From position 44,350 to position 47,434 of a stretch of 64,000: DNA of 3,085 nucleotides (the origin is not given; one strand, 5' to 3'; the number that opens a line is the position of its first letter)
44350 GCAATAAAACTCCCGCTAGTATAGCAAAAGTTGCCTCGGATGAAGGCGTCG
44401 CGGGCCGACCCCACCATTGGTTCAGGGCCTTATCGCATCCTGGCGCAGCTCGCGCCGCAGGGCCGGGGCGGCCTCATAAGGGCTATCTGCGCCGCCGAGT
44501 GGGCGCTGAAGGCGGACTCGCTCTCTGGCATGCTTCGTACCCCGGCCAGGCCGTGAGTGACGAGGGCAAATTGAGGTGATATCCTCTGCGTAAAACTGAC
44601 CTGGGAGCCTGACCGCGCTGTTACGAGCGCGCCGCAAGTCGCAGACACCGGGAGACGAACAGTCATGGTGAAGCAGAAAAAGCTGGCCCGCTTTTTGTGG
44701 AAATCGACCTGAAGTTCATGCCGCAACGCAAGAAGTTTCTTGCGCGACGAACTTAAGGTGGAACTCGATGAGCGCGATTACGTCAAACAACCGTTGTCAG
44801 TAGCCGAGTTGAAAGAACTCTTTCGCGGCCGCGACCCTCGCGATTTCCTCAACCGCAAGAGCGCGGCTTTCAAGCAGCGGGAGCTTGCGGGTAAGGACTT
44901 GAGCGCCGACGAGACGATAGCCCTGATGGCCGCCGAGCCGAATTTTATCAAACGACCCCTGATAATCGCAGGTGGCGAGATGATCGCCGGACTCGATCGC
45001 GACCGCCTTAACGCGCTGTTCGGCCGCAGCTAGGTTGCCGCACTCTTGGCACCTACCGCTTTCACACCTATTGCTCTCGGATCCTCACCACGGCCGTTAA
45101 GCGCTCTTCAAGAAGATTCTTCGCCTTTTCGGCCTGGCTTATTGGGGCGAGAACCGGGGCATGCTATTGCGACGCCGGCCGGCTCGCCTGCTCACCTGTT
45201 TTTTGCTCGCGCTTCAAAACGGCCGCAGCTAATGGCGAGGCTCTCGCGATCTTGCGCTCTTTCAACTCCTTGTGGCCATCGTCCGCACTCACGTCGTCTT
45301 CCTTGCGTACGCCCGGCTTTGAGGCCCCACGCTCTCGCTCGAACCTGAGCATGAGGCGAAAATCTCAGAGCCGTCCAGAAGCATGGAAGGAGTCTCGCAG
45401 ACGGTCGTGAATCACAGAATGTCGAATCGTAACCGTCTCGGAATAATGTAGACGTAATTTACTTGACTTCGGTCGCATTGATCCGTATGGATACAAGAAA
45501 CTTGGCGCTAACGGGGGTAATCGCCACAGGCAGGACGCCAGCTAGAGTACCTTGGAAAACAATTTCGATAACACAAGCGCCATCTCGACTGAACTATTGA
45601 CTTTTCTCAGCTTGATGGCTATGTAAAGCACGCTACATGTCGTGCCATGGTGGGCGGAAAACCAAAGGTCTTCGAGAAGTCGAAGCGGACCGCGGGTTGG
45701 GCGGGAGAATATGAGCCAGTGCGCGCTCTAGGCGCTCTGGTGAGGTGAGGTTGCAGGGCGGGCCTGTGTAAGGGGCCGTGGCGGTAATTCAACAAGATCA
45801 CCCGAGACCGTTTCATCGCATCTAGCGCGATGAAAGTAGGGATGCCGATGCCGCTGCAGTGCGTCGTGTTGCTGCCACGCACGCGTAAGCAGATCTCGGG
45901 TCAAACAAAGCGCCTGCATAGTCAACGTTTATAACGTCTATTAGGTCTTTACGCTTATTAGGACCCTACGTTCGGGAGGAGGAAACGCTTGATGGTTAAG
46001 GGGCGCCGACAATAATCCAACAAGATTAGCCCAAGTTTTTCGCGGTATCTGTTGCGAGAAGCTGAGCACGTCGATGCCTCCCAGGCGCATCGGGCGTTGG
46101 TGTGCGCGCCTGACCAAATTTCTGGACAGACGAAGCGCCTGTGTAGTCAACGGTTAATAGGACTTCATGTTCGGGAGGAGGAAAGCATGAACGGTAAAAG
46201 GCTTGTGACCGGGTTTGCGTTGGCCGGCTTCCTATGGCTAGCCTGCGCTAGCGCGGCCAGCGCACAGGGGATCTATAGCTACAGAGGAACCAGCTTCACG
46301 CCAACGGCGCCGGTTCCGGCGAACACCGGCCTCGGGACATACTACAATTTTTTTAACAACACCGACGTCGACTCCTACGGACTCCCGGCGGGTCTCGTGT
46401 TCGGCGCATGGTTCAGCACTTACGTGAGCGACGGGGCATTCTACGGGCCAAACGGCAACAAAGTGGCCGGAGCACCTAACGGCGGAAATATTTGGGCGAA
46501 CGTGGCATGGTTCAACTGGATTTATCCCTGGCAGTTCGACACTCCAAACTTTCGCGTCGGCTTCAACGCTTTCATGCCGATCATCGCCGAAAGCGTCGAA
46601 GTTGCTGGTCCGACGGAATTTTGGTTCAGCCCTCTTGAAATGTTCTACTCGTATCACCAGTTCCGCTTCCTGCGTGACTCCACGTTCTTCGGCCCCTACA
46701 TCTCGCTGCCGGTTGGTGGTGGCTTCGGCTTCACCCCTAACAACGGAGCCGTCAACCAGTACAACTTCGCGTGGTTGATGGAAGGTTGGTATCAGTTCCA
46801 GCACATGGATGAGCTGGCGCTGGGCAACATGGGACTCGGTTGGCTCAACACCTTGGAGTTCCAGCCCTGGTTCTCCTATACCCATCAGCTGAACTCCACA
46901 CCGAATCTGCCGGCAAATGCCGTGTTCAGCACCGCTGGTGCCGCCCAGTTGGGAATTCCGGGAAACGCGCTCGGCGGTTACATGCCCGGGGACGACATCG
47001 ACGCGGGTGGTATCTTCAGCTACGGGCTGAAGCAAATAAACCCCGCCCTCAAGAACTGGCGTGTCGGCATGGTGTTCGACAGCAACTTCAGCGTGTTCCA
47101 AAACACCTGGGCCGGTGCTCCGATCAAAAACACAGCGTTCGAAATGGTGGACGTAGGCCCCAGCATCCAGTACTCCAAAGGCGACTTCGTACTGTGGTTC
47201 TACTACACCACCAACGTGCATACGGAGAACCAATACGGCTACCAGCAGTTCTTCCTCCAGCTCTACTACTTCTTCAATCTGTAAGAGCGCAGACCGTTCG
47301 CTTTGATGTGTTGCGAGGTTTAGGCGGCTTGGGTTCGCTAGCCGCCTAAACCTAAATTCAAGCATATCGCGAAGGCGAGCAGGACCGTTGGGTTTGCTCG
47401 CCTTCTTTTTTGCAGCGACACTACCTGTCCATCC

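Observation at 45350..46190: Lower-GC 0.8-kb intergenic region with a consensus promoter, multiple hairpins and a duplicated leader / mini-ORF upstream of the OMP gene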

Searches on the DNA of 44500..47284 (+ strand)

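Call 4: search_rna_families(source=window, start=44500, end=47000, threshold=evalue, max_evalue=10, show_alignments=3)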
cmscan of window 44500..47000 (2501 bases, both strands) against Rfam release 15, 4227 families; matches with E-value up to 10: 1.
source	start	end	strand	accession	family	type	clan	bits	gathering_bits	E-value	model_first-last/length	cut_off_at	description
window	46864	46910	+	RF01977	HOTAIRM1_3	Gene; lncRNA;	-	13.5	37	4.3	1-59/59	no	HOX antisense intergenic RNA myeloid 1 conserved region 3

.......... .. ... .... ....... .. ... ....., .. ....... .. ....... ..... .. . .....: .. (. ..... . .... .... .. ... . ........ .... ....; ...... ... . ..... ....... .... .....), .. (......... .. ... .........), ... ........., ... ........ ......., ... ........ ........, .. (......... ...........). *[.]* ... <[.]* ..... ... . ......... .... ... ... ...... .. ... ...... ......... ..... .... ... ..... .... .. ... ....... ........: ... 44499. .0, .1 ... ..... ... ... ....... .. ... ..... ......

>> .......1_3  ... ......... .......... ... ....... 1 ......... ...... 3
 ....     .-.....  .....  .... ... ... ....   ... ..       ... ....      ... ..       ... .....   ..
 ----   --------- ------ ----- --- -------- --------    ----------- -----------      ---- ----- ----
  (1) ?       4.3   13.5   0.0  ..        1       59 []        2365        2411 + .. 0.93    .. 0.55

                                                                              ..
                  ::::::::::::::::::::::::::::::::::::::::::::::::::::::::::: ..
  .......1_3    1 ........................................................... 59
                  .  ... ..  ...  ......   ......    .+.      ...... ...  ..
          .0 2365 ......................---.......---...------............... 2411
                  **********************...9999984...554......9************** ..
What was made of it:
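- On Any Rfam RNA family (riboswitch, leader, sRNA): The only hit at E ≤ 10 in 44500-47000 is a chance lncRNA match inside the coding region (call 4).
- No Rfam match (call 4).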

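Call 60: search_rna_families(source=L001, start=5080, end=6060, threshold=evalue, max_evalue=10)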
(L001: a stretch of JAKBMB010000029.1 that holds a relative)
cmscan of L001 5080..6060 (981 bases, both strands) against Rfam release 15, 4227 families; matches with E-value up to 10: 5.
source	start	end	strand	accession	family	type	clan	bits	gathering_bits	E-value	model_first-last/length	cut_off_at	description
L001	5276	5332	-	RF01762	whalefall-1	Gene; sRNA;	-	23.7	37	0.0014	1-56/56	no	Whalefall-1 RNA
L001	5164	5220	+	RF00749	mir-208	Gene; miRNA;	-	18.2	56.4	0.42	1-77/77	no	mir-208 microRNA precursor family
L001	5173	5209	-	RF00749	mir-208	Gene; miRNA;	-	14.8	56.4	4.4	10-66/77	no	mir-208 microRNA precursor family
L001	5251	5312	-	RF02940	COG3860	Cis-reg;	-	13.7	42.5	2.9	1-54/54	no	COG3860 RNA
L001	5130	5270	+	RF02883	BcKCsr2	Gene; sRNA;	-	12.8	40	4.4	1-129/129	no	Burkholderia sRNA 2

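Call 61: search_rna_families(source=L003, start=5305, end=6060, threshold=evalue, max_evalue=10)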
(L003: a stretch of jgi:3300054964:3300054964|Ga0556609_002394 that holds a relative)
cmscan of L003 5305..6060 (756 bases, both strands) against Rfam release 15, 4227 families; matches with E-value up to 10: 1.
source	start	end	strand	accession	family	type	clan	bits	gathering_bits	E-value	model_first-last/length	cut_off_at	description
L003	5312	5346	-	RF00960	mir-661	Gene; miRNA;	-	18.6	73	3.8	1-84/84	no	mir-661 microRNA precursor family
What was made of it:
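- On Any Rfam RNA family (riboswitch, leader, sRNA): The orthologous leaders of L001 and L003 give no match in the conserved part (calls 60, 61).
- No Rfam match at E ≤ 10 in the window, L001 or L003 leaders (calls 4, 60, 61).
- Tried and rejected: Rfam scans at permissive E-values on the window and on two orthologous leaders found nothing relevant (calls 4, 60, 61).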

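Call 69: search_dna_similar(query=window:45350-46190:+, collection=plasmids, mode=distant, max_rows=5)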
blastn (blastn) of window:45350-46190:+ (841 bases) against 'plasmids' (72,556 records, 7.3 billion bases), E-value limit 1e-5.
No match.

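Call 70: search_dna_similar(query=window:45350-46190:+, collection=phages, mode=distant, max_rows=5)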
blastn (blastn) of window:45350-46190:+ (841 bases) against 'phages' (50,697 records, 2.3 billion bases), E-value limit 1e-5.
No match.
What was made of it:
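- Tried and rejected: BLAST against the plasmid and phage collections gave no match, so the region is not a mobile element (calls 69, 70).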

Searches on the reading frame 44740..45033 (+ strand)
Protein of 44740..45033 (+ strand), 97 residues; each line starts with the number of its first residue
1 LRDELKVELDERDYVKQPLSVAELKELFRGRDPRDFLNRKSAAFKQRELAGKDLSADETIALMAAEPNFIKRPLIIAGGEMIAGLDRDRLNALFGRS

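Call 12: search_protein_families(library=pfam, proteins=[window:44740-45033:+], max_evalue=1)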
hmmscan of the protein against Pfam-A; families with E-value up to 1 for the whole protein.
window:44740-45033:+ (97 aa): 1 family
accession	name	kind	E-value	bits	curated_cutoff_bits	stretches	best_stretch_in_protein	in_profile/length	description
PF03960.21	ArsC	-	1.1e-10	42.1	24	1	30-91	16-77/79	ArsC family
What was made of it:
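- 44740..45033 (+): Upstream gene: 97-aa ArsC-family protein. Its synteny identifies the orthologous loci. Pfam PF03960, E = 1.1e-10 (call 12).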

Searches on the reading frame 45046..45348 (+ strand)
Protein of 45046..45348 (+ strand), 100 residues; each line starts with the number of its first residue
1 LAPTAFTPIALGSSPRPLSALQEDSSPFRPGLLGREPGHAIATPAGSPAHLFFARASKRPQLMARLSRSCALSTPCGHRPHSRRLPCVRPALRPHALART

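Call 12: search_protein_families(library=pfam, proteins=[window:45046-45348:+], max_evalue=1)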
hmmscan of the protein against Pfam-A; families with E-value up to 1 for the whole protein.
window:45046-45348:+ (100 aa): 0 families

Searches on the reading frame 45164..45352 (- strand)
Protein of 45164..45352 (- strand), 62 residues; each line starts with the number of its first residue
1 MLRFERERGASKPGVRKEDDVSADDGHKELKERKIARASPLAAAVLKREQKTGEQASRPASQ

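Call 12: search_protein_families(library=pfam, proteins=[window:45164-45352:-], max_evalue=1)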
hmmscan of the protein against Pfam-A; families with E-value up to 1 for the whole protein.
window:45164-45352:- (62 aa): 0 families
